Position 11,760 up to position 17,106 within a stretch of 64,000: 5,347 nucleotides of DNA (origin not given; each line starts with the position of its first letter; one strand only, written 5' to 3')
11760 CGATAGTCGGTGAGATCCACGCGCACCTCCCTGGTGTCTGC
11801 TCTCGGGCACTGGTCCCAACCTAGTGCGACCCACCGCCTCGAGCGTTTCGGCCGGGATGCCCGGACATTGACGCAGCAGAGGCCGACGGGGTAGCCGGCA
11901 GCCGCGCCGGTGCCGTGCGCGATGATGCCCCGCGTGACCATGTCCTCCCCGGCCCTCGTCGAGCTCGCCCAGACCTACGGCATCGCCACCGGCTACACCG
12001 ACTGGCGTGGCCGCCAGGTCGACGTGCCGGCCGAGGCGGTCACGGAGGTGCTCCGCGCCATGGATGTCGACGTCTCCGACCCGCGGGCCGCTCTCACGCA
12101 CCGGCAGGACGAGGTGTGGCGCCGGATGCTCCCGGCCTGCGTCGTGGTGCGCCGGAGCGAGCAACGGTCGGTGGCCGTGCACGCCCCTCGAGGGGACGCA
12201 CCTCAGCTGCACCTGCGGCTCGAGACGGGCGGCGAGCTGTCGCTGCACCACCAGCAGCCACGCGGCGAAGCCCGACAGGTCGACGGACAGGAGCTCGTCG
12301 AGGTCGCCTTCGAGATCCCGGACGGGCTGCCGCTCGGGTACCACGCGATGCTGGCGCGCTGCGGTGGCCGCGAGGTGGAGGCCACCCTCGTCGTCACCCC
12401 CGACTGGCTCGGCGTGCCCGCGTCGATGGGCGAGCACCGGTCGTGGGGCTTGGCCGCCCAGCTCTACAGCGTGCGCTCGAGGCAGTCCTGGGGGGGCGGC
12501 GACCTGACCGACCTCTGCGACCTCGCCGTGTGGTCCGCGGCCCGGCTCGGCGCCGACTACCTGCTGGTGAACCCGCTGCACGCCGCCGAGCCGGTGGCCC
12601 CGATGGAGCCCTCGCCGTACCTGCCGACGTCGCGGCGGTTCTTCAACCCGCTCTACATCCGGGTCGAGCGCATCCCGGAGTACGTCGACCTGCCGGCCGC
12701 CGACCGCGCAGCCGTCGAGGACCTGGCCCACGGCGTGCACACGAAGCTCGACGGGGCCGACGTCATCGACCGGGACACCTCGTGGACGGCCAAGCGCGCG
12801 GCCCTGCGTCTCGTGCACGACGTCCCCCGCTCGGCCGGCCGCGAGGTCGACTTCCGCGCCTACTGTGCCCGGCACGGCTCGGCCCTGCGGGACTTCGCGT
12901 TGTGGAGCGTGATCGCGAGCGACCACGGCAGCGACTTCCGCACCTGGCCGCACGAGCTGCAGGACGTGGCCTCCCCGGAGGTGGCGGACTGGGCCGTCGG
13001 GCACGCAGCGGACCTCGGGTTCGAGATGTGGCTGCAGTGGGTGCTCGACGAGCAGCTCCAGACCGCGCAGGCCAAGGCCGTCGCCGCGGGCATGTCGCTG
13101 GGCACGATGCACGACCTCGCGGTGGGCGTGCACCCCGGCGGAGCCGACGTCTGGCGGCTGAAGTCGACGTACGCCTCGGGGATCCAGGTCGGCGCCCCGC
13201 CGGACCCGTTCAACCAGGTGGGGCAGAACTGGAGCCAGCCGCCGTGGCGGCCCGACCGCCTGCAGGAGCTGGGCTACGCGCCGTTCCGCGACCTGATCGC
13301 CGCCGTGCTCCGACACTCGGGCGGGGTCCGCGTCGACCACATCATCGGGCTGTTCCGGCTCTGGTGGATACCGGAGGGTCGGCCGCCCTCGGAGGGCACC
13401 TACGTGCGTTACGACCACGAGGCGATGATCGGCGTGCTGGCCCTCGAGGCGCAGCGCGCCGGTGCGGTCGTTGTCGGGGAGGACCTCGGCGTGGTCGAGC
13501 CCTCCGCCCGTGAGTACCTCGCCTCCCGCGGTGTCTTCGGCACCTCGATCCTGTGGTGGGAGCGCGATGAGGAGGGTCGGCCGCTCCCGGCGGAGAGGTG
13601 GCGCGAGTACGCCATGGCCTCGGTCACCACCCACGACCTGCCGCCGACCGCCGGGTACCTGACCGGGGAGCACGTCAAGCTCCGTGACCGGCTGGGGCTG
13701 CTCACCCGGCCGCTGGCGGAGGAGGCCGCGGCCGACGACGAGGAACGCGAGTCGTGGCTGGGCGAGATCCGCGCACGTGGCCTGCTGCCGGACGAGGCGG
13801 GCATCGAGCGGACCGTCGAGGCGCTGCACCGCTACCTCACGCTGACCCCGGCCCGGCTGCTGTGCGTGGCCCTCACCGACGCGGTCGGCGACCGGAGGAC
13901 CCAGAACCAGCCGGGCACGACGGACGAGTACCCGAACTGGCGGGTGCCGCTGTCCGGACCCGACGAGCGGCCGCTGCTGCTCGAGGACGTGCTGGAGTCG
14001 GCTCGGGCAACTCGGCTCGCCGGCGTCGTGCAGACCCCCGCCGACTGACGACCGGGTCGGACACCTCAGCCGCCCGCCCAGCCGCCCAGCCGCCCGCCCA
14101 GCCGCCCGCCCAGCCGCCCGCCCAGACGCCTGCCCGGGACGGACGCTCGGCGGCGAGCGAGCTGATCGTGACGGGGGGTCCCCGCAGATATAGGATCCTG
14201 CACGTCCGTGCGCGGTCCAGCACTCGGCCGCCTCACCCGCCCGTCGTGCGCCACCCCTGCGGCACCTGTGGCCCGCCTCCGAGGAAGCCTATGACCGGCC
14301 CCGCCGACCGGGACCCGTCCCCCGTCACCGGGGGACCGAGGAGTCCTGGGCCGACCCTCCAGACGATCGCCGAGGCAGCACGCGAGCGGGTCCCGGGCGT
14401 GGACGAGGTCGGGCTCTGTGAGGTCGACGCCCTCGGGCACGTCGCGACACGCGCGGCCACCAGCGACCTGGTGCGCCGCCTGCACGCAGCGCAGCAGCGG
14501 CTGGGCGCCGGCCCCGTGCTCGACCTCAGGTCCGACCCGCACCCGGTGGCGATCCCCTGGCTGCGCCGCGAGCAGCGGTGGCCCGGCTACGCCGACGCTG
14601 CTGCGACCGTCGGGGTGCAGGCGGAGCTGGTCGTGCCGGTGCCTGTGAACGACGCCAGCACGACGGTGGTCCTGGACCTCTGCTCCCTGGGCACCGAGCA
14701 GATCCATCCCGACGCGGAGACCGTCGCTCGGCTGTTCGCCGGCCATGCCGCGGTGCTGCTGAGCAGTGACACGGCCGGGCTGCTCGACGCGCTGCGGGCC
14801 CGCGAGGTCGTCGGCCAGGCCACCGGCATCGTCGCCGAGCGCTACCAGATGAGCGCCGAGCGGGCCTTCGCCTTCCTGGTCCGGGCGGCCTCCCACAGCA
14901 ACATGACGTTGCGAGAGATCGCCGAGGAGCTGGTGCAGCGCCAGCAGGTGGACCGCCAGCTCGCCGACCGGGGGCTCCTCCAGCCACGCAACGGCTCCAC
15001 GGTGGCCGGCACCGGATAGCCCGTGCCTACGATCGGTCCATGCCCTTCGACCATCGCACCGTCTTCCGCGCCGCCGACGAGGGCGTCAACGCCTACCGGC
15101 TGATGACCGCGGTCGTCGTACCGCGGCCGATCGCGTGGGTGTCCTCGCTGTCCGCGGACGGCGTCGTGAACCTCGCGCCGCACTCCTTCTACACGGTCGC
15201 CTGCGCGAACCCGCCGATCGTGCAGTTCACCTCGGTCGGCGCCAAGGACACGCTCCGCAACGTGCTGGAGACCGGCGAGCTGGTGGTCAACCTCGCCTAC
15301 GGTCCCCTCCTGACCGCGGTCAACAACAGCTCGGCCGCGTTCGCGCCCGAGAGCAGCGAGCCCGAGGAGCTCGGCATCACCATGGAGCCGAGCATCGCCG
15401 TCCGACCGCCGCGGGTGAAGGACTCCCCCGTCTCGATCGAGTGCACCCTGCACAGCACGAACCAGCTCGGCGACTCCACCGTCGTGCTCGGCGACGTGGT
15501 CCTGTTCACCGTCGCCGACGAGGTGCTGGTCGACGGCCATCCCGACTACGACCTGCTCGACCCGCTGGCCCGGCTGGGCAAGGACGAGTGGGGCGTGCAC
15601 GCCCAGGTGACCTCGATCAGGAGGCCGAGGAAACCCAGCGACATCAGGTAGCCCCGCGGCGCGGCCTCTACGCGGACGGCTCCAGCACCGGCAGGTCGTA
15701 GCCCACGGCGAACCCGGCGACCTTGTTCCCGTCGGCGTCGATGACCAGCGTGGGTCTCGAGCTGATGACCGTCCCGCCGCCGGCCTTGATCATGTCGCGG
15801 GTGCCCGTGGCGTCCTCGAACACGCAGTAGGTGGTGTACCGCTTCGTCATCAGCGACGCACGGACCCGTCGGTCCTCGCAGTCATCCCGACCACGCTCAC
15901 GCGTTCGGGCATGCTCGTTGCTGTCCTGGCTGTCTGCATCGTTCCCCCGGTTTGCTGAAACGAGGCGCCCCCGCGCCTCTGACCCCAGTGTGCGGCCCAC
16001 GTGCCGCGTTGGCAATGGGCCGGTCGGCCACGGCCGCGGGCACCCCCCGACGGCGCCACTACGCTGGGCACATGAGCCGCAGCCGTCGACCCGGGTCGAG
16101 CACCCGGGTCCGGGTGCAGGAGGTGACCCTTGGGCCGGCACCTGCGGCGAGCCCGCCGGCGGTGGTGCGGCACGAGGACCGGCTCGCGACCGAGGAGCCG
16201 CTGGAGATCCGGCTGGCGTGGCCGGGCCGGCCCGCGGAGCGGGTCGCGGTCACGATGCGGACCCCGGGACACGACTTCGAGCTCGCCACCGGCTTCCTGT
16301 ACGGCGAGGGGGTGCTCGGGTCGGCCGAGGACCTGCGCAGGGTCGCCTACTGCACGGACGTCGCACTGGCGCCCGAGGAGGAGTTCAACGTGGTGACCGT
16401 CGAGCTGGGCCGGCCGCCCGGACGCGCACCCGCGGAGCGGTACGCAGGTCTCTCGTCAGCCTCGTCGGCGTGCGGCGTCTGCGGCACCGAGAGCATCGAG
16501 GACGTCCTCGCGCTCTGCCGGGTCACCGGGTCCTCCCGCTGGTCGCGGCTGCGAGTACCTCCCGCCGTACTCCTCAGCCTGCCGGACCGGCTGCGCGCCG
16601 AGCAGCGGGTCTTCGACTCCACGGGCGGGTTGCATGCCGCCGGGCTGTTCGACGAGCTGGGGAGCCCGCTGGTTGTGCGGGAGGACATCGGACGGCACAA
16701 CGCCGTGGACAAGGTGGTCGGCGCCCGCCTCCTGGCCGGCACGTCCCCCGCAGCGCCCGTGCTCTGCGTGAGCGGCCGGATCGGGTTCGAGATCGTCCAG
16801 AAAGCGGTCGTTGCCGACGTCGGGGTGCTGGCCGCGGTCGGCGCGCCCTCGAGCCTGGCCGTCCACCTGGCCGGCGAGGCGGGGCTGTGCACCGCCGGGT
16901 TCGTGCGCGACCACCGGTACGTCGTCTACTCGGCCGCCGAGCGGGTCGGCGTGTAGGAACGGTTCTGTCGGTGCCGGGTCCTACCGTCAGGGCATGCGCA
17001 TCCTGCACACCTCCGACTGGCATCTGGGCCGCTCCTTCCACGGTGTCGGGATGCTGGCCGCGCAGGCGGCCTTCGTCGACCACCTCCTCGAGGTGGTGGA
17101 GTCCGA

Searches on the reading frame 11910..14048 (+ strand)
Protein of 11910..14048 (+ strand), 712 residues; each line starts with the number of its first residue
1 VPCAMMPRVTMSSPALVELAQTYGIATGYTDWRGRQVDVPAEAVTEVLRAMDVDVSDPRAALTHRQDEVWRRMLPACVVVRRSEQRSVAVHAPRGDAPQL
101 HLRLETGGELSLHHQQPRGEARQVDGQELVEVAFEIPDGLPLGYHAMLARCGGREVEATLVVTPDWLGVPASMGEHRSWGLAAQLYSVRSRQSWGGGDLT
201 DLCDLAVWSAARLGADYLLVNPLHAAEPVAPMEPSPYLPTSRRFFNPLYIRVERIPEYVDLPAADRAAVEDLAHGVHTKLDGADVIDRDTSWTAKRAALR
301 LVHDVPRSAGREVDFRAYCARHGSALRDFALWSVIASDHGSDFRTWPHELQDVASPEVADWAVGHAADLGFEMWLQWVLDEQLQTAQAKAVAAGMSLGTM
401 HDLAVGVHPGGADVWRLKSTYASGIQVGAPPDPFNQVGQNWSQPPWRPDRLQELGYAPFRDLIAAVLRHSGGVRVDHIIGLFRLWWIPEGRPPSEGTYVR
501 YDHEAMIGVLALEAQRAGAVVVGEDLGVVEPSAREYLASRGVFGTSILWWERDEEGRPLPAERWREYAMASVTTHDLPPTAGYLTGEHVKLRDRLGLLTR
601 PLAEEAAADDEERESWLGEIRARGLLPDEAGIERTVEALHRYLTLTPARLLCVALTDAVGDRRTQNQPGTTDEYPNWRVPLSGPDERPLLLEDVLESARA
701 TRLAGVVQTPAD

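Call 25: search_protein_families(library=pfam, proteins=[window:11910-14048:+])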
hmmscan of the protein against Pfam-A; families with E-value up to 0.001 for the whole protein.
window:11910-14048:+ (712 aa): 2 families
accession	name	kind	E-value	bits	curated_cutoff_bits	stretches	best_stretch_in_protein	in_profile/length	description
PF02446.23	Glyco_hydro_77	-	1.2e-105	354.5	25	1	184-682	2-460/465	4-alpha-glucanotransferase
PF21226.3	MalQ_N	-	1.6e-23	83.3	24.1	1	74-164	1-91/91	MalQ N-terminal beta sandwich domain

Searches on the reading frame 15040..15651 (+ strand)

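Call 45: search_protein_families(library=pfam, proteins=[window:15040-15651:+], max_evalue=0.00001)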
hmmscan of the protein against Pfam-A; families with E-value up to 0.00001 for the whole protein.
window:15040-15651:+ (203 aa): 1 family
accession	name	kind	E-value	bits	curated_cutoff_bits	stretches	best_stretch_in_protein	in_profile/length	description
PF01613.24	Flavin_Reduct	-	5.6e-20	72.4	27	1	27-162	4-137/153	Flavin reductase like domain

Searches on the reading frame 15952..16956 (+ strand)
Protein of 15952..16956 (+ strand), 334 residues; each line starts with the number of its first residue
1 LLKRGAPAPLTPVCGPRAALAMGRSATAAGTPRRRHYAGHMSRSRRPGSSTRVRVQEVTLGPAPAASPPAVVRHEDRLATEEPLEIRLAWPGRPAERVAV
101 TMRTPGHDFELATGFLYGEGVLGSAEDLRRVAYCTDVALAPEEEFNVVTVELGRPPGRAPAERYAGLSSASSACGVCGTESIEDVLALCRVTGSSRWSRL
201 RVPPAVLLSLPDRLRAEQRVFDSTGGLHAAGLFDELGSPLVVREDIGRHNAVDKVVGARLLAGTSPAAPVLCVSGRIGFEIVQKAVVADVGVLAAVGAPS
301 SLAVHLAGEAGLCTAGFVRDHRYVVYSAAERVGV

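Call 45: search_protein_families(library=pfam, proteins=[window:15952-16956:+], max_evalue=0.00001)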
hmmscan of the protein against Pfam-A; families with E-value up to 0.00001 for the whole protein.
window:15952-16956:+ (334 aa): 1 family
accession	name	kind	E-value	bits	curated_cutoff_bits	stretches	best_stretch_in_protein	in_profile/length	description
PF02634.21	FdhD-NarQ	-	1.9e-59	201.7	27.2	1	80-332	2-236/237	FdhD/NarQ family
